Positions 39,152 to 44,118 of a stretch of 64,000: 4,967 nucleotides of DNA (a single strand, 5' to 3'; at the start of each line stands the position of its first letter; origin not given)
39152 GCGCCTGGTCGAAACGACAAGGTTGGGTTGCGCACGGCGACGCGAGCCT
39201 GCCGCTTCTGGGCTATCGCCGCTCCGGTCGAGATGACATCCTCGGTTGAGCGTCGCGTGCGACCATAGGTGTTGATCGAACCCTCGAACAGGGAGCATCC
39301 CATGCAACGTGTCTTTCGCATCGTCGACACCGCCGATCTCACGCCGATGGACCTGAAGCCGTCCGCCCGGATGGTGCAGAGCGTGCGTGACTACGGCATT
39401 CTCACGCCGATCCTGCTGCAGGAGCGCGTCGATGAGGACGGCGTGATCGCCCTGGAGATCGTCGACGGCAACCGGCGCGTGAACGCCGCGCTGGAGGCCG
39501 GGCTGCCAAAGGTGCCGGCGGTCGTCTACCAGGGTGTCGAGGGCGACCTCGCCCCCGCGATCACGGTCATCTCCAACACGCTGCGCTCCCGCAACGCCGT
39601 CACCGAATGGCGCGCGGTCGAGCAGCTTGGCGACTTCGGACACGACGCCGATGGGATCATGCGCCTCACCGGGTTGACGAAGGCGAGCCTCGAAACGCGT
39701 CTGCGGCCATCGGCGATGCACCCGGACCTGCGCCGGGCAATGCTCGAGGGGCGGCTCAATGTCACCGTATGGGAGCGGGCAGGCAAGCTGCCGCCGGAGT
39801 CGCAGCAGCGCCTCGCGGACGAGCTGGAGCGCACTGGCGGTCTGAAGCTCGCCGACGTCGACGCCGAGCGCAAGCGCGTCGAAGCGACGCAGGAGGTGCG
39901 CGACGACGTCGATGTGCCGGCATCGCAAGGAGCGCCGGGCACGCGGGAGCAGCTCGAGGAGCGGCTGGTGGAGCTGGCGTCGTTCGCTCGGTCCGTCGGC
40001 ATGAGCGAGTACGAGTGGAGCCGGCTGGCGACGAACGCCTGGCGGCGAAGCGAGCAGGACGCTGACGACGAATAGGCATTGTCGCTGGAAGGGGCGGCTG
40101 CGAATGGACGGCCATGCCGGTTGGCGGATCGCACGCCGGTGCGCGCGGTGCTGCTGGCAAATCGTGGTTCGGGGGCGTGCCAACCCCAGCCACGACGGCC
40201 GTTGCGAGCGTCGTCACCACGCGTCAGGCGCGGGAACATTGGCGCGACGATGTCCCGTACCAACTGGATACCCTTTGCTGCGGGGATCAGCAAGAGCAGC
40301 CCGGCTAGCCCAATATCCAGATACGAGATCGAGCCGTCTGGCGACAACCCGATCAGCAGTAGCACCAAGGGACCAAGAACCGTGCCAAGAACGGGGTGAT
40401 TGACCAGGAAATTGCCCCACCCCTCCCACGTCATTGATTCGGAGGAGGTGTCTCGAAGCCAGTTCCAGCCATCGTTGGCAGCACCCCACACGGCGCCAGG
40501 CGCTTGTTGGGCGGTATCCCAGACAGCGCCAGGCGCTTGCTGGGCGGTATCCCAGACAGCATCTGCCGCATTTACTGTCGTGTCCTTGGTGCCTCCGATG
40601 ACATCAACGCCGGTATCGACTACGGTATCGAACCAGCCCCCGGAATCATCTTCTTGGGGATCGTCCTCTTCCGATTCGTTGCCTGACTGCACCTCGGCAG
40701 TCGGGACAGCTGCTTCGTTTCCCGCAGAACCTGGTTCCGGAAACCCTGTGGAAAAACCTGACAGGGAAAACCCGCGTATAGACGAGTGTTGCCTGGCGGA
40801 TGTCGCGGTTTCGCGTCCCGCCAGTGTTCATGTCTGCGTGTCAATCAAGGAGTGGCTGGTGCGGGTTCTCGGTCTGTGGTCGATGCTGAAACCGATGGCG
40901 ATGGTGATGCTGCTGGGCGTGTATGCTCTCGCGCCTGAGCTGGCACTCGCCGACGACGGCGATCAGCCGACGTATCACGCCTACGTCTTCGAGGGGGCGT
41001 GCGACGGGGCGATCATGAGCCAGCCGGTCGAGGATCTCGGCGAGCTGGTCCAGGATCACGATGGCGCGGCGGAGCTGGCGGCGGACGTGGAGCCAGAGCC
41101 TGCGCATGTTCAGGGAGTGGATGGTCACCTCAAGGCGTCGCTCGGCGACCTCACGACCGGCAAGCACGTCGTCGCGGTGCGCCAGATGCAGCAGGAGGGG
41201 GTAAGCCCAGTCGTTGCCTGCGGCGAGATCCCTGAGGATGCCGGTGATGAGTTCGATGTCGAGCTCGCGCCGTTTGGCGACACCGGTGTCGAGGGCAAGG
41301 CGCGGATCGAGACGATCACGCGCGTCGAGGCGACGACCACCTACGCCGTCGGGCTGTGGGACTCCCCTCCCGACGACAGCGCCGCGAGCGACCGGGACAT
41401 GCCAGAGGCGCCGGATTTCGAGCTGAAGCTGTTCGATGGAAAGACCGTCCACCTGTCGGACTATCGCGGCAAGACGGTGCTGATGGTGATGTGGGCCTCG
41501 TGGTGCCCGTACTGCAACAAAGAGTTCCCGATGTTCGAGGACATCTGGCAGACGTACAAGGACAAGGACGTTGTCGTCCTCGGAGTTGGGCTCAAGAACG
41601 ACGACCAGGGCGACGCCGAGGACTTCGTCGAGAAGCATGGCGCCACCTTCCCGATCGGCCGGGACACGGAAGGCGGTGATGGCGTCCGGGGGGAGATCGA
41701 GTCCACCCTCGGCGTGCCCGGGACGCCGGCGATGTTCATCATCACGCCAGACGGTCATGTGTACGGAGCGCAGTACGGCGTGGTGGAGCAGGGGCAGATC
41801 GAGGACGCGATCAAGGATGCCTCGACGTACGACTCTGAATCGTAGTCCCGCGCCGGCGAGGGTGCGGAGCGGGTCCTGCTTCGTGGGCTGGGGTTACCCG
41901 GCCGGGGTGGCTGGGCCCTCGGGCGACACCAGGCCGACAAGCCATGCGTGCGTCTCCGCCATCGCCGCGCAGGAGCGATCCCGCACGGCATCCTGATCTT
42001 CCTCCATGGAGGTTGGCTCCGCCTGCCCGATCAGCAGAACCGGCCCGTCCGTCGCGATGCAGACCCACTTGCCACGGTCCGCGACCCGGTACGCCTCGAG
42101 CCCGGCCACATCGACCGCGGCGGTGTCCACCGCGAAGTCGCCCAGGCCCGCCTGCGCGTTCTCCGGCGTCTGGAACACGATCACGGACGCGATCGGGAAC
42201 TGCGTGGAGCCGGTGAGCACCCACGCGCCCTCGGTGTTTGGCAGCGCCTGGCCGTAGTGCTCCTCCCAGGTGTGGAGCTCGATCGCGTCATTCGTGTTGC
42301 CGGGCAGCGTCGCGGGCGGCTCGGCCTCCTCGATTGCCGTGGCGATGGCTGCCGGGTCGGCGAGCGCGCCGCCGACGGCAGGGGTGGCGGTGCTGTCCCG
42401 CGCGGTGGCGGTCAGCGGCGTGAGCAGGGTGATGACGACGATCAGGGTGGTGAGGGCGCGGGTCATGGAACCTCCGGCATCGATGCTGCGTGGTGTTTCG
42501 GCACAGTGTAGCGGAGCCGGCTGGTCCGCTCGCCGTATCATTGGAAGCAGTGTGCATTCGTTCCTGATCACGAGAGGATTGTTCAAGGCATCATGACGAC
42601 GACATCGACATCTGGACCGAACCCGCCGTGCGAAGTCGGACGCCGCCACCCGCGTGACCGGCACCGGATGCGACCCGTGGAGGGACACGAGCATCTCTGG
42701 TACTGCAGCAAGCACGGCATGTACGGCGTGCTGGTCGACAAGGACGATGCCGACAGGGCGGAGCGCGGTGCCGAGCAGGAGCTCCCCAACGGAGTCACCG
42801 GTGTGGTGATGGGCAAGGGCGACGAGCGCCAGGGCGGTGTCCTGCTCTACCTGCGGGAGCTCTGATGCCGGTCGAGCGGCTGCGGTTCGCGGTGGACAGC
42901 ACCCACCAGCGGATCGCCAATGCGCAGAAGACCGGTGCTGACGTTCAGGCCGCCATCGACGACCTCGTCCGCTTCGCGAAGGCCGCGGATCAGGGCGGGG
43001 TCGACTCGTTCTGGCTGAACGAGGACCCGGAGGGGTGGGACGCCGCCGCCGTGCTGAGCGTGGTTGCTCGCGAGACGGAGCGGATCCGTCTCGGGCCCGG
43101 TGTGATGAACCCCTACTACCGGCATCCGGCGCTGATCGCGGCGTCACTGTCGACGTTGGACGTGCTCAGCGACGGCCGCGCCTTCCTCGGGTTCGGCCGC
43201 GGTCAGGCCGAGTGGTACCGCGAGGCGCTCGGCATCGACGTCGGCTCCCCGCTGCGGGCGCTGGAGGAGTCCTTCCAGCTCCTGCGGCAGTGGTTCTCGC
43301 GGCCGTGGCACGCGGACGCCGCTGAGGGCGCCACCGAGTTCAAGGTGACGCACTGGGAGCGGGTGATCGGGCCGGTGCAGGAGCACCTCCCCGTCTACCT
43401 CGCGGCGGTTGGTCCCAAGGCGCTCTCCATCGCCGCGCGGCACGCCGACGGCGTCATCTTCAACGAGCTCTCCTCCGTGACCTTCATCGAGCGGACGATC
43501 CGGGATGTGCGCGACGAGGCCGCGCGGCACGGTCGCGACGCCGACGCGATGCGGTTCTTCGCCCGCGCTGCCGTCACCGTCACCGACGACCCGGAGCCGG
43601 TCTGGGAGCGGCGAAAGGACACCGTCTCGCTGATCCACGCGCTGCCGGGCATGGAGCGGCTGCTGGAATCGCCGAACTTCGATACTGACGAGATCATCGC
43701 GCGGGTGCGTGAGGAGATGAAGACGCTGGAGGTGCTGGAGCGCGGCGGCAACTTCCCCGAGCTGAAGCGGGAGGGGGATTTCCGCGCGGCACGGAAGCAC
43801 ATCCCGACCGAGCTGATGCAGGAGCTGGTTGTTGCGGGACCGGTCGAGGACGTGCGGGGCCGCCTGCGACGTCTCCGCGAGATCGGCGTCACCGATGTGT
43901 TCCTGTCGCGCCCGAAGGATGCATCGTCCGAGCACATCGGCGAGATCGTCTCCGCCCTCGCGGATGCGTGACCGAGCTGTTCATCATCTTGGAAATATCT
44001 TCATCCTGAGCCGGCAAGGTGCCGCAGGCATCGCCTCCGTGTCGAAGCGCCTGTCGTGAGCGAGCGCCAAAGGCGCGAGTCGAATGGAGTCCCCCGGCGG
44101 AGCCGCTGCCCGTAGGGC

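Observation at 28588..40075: Two orphan ParB-like paralogs in direct orientation bracket an 11.5-kb accessory-looking segment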

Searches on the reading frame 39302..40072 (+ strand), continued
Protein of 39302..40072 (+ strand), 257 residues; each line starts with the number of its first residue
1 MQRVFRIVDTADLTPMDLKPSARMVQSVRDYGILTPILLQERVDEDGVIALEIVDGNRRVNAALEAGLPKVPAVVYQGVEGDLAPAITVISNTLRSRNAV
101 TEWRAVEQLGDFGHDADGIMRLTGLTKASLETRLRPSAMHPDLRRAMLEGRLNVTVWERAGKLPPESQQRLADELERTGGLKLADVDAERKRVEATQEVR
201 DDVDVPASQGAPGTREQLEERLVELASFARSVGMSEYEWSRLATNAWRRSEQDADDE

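Call 29: find_encoding_contigs(protein=P0043, flank=10000, max_places=2)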
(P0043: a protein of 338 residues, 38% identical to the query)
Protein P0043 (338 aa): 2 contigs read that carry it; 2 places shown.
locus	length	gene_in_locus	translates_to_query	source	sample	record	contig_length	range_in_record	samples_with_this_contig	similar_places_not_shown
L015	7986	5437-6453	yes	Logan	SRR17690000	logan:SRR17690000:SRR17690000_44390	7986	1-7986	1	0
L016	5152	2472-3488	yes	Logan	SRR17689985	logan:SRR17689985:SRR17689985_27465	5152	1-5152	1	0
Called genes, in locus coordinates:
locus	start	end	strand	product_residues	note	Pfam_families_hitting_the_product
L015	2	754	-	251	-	?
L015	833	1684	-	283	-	-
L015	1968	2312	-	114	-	-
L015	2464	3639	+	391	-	-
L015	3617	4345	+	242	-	PF07505:DUF5131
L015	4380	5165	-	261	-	PF01909:NTP_transf_2 (weak), PF13427:AadA_C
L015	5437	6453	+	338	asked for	PF02195:ParB_N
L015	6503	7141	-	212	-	-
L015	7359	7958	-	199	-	-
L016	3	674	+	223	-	?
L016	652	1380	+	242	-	PF07505:DUF5131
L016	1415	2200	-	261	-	PF01909:NTP_transf_2 (weak), PF13427:AadA_C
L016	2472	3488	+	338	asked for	PF02195:ParB_N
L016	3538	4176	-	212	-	-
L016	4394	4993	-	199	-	-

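Call 30: find_encoding_contigs(protein=P0047, flank=10000, max_places=2)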
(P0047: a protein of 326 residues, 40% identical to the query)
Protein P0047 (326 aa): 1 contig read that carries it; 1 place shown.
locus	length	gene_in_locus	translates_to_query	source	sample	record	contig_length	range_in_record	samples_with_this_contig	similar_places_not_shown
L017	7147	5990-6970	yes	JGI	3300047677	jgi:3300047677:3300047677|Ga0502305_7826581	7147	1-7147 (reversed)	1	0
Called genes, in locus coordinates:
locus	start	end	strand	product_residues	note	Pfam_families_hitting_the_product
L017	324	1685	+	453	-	PF18854:baeRF_family10, PF03464:eRF1_2 (weak), PF18844:baeRF_family2 (weak), PF18856:baeRF_family12 (weak), PF18859:acVLRF1 (weak)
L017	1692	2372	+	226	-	PF00156:Pribosyltran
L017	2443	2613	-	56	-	-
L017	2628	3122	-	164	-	PF07883:Cupin_2 (weak)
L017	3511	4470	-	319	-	PF05853:BKACE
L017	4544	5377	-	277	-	-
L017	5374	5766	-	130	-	-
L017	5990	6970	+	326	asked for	PF02195:ParB_N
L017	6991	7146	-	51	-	?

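Call 57: search_protein_families(library=ncbifam, proteins=[L015:2464-3636:+, L015:3617-4342:+, L015:1968-2309:-, L017:5374-5763:-, L010:6023-6304:-, L002:6757-7317:+, L002:7396-8031:-], max_evalue=0.01)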
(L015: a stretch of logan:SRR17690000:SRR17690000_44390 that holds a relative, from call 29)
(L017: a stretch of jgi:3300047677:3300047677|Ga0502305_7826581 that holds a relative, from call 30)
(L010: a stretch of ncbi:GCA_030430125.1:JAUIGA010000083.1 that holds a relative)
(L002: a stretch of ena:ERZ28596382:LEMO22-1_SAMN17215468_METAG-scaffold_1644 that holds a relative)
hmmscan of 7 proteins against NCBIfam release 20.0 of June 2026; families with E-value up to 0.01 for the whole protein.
L015:2464-3636:+ (391 aa): 1 family
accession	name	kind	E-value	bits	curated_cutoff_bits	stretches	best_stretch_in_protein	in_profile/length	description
TIGR04474.1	tcm_partner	subfamily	2.6e-35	122.6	53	1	15-270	2-261/263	three-Cys-motif partner protein TcmP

L015:3617-4342:+ (242 aa): 1 family
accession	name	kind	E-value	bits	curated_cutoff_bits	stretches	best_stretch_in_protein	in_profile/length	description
TIGR04471.1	rSAM_mob_pairA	equivalog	8.1e-23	81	355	1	15-211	11-195/220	radical SAM mobile pair protein A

L015:1968-2309:- (113 aa): 0 families

L017:5374-5763:- (129 aa): 0 families

L010:6023-6304:- (93 aa): 0 families

L002:6757-7317:+ (187 aa): 0 families

L002:7396-8031:- (211 aa): 0 families

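Call 58: search_protein_families(library=pfam, proteins=[L015:2464-3636:+, L015:3617-4342:+, L015:1968-2309:-, L017:5374-5763:-, L010:6023-6304:-, L002:6757-7317:+, L002:7396-8031:-], max_evalue=0.01)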
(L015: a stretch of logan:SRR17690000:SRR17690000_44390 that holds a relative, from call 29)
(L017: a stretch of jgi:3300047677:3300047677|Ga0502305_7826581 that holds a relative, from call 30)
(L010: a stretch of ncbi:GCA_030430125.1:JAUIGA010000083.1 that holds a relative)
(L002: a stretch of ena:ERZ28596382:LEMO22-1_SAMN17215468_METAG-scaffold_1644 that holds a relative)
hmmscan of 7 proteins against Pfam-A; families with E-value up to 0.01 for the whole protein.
L015:2464-3636:+ (391 aa): 0 families

L015:3617-4342:+ (242 aa): 2 families
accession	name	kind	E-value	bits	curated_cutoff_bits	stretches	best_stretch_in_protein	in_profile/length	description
PF07505.17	DUF5131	-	1.6e-97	326.2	28.9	1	5-234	2-243/243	Protein of unknown function (DUF5131)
PF17338.8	GP88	-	0.0019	18.5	24.4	1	20-130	38-156/230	Gene product 88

L015:1968-2309:- (113 aa): 1 family
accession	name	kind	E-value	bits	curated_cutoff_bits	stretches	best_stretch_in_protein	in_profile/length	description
PF21748.3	UPF0150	-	0.00028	21.2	27.3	1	23-58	16-52/64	UPF0150-like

L017:5374-5763:- (129 aa): 0 families

L010:6023-6304:- (93 aa): 1 family
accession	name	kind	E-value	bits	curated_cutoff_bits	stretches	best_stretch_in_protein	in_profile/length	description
PF00144.29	Beta-lactamase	-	0.0093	15.6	27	1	8-68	259-318/329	Beta-lactamase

L002:6757-7317:+ (187 aa): 0 families

L002:7396-8031:- (211 aa): 0 families

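Call 59: search_dna_similar(query=window:39302-40072:+, collection=plasmids, mode=protein, max_evalue=1e-8, max_rows=15)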
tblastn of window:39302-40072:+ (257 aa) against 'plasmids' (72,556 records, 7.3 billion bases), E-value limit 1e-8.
No match.

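Call 60: predict_structure(alignment_id=A2)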
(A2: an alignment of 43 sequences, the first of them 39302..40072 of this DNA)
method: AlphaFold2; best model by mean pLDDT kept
length: 257 residues; sequences in the alignment: 43
mean_pLDDT: 86.6   pTM: 0.61
mean pLDDT of the five models: 86.6, 86.0, 85.8, 85.7, 83.1
residues with pLDDT >= 90: 111; 70-90: 133; 50-70: 12; < 50: 1
segments of 3 or more residues with pLDDT < 50: none
pLDDT, mean of each block of 10 residues (from residue 1): 91 88 94 92 78 90 96 88 85 76 90 92 89 85 89 87 91 93 93 72 69 88 90 85 87 67
secondary structure, 60 per line:
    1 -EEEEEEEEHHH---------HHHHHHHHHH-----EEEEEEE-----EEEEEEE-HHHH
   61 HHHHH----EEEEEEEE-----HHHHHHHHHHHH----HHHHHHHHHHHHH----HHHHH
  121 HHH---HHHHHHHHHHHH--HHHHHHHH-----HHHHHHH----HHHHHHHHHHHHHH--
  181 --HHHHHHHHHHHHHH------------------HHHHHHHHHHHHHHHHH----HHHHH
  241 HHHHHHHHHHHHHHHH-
elements in order: E2-9 H22-31 E37-43 E49-55 H57-65 E70-77 H83-94 H99-111 H116-123 H127-138 H141-148 H154-160 H165-178 H183-196 H215-231 H236-256

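Call 64: fold_search(model_id=the predicted structure, library=pdb)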
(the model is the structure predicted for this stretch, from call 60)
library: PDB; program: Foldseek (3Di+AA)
matches with E <= 10: 219; with E <= 0.001: 35
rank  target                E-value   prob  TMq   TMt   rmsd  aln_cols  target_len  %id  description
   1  1vz0_E                2.9e-09  1.00  0.33  0.42  10.5       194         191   26  Chromosome segregation protein Spo0J from Thermus thermophilus (released 2004-07-19)
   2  7nfu_B                3.4e-09  1.00  0.35  0.41   8.4       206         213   19  Crystal structure of C-terminally truncated Geobacillus thermoleovorans nucleoid occlusion protein Noc (released 2021-02-17)
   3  7nfu_A                3.8e-09  1.00  0.35  0.39   8.0       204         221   20  Crystal structure of C-terminally truncated Geobacillus thermoleovorans nucleoid occlusion protein Noc (released 2021-02-17)
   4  1vz0_F                6.2e-09  1.00  0.33  0.42   7.6       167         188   27  Chromosome segregation protein Spo0J from Thermus thermophilus (released 2004-07-19)
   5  1vz0_B                6.2e-09  1.00  0.33  0.42   7.9       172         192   27  Chromosome segregation protein Spo0J from Thermus thermophilus (released 2004-07-19)
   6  7bnr_A                8.6e-09  1.00  0.29  0.38  14.5       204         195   20  Crystal structure of a ParB Q52A mutant from Myxococcus xanthus bound to CTPyS (released 2021-09-08)
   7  1vz0_A                1.2e-08  1.00  0.33  0.43   7.6       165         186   27  Chromosome segregation protein Spo0J from Thermus thermophilus (released 2004-07-19)
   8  6sdk_A                1.2e-08  1.00  0.30  0.38  14.3       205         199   20  Crystal structure of bacterial ParB dimer bound to CDP (released 2019-10-23)
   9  7bnr_B                1.6e-08  1.00  0.29  0.37  14.3       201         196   20  Crystal structure of a ParB Q52A mutant from Myxococcus xanthus bound to CTPyS (released 2021-09-08)
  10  6sdk_B                1.7e-08  1.00  0.31  0.39  14.7       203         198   21  Crystal structure of bacterial ParB dimer bound to CDP (released 2019-10-23)
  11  1vz0_C                1.8e-08  1.00  0.33  0.42   7.7       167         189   27  Chromosome segregation protein Spo0J from Thermus thermophilus (released 2004-07-19)
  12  7bnk_A                1.8e-08  1.00  0.29  0.38  14.5       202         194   22  Crystal structure of ParB from Myxococcus xanthus bound to CDP and Monothiophosphate (released 2021-09-08)
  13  1vz0_H                2.0e-08  1.00  0.33  0.42  10.5       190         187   26  Chromosome segregation protein Spo0J from Thermus thermophilus (released 2004-07-19)
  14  7ol9_B                3.8e-08  1.00  0.29  0.36  15.1       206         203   19  Crystal structure of C-terminally truncated Bacillus subtilis nucleoid occlusion protein (Noc) complexed to the Noc-bi (released 2022-03-09)
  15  6t1f_C                4.2e-08  1.00  0.28  0.34  13.7       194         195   25  Crystal structure of the C-terminally truncated chromosome-partitioning protein ParB from Caulobacter crescentus compl (released 2020-10-14)
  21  8qa9_B                1.2e-07  1.00  0.40  0.48   6.9       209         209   18  Crystal structure of the RK2 plasmid encoded co-complex of the C-terminally truncated transcriptional repressor protei (released 2024-02-21)
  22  8qa9_A                1.8e-07  1.00  0.41  0.50  10.3       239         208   19  Crystal structure of the RK2 plasmid encoded co-complex of the C-terminally truncated transcriptional repressor protei (released 2024-02-21)
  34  6ryk_B                2.1e-04  1.00  0.30  0.54  13.5       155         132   17  Crystal structure of the ParB-like protein PadC (released 2020-01-22)
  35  6ryk_A                3.6e-04  1.00  0.30  0.54  12.8       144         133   15  Crystal structure of the ParB-like protein PadC (released 2020-01-22)
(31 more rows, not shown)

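Call 83: search_protein_families(library=pfam, proteins=[L006:10910-11476:+], max_evalue=0.05)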
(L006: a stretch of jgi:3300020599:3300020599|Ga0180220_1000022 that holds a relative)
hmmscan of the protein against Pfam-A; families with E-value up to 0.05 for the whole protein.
L006:10910-11476:+ (189 aa): 0 families

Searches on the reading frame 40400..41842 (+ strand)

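Call 5: search_protein_families(library=ncbifam, proteins=[window:40400-41842:+], max_evalue=0.01)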
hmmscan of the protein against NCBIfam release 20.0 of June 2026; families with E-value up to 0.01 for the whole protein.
window:40400-41842:+ (481 aa): 18 families
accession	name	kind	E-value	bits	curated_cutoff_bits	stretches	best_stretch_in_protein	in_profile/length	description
NF002854.0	PRK03147.1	subfamily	1.7e-24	86.7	170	1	336-472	41-170/176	thiol-disulfide oxidoreductase ResA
NF041202.1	StoA_CxxC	exception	1.8e-14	53.9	210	1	327-468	24-158/163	endospore biogenesis thiol-disulfide oxidoreductase StoA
NF041054.1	WAxxUGC_long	equivalog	3.1e-14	53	300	1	328-423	75-169/354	ResA-like WAxxUGC motif-containing protein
TIGR00385.1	dsbE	subfamily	1.9e-13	50.3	123.15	1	327-471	33-167/173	DsbE family thiol:disulfide interchange protein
NF047696.1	ThlDiSintTplARhiz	equivalog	7.8e-13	48.7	230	1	337-415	77-155/219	thiol:disulfide interchange protein TlpA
NF053650.1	PerredPrxQDein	equivalog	1.6e-09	37.9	260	1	338-467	2-135/148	thioredoxin-dependent peroxiredoxin PrxQ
NF011941.0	PRK15412.1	equivalog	2.3e-07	30.5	359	1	356-472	67-173/185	thiol:disulfide interchange protein DsbE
NF006960.0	PRK09437.1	equivalog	4.9e-06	26.5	140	1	336-424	9-96/156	thioredoxin-dependent thiol peroxidase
NF007900.0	PRK10606.1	equivalog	1.6e-05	24.6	270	1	341-397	9-64/183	glutathione peroxidase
NF010625.0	PRK14018.1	equivalog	3.8e-05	22.4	522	1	342-475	41-173/521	bifunctional peptide-methionine (S)-S-oxide reductase MsrA/peptide-methionine (R)-S-oxide reductase MsrB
TIGR02661.1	MauD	equivalog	4.8e-05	22.9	188.6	1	336-403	51-119/189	methylamine dehydrogenase accessory protein MauD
TIGR01130.1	ER_PDI_fam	subfamily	7.4e-05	22.5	344.25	1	357-394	363-401/476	protein disulfide-isomerase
TIGR01068.1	thioredoxin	equivalog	9.3e-05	22.5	96.8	1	358-393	15-49/101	thioredoxin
TIGR02540.1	gpx7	equivalog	0.00025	20.8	207.3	1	339-397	4-62/153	putative glutathione peroxidase Gpx7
TIGR01126.1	pdi_dom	equivalog_domain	0.0013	19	107.2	1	357-395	14-54/105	protein disulfide-isomerase domain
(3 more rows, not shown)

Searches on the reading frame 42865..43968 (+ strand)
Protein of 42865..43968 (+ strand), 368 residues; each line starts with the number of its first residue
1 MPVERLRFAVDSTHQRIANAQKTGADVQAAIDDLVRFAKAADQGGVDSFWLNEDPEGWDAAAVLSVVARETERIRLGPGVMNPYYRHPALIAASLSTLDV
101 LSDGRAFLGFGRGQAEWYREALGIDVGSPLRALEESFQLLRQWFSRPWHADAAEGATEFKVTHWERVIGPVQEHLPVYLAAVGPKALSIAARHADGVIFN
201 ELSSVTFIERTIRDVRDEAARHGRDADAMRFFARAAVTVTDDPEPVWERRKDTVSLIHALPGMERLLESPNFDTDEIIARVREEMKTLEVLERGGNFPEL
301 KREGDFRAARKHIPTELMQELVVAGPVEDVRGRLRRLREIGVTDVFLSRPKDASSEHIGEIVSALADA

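Call 83: search_protein_families(library=pfam, proteins=[window:42865-43968:+], max_evalue=0.05)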
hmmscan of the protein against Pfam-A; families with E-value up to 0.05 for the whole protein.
window:42865-43968:+ (368 aa): 1 family
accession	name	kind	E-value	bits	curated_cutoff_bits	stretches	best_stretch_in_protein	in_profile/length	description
PF00296.26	Bac_luciferase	-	2.9e-60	204.7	27.9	1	24-343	18-313/314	Luciferase-like monooxygenase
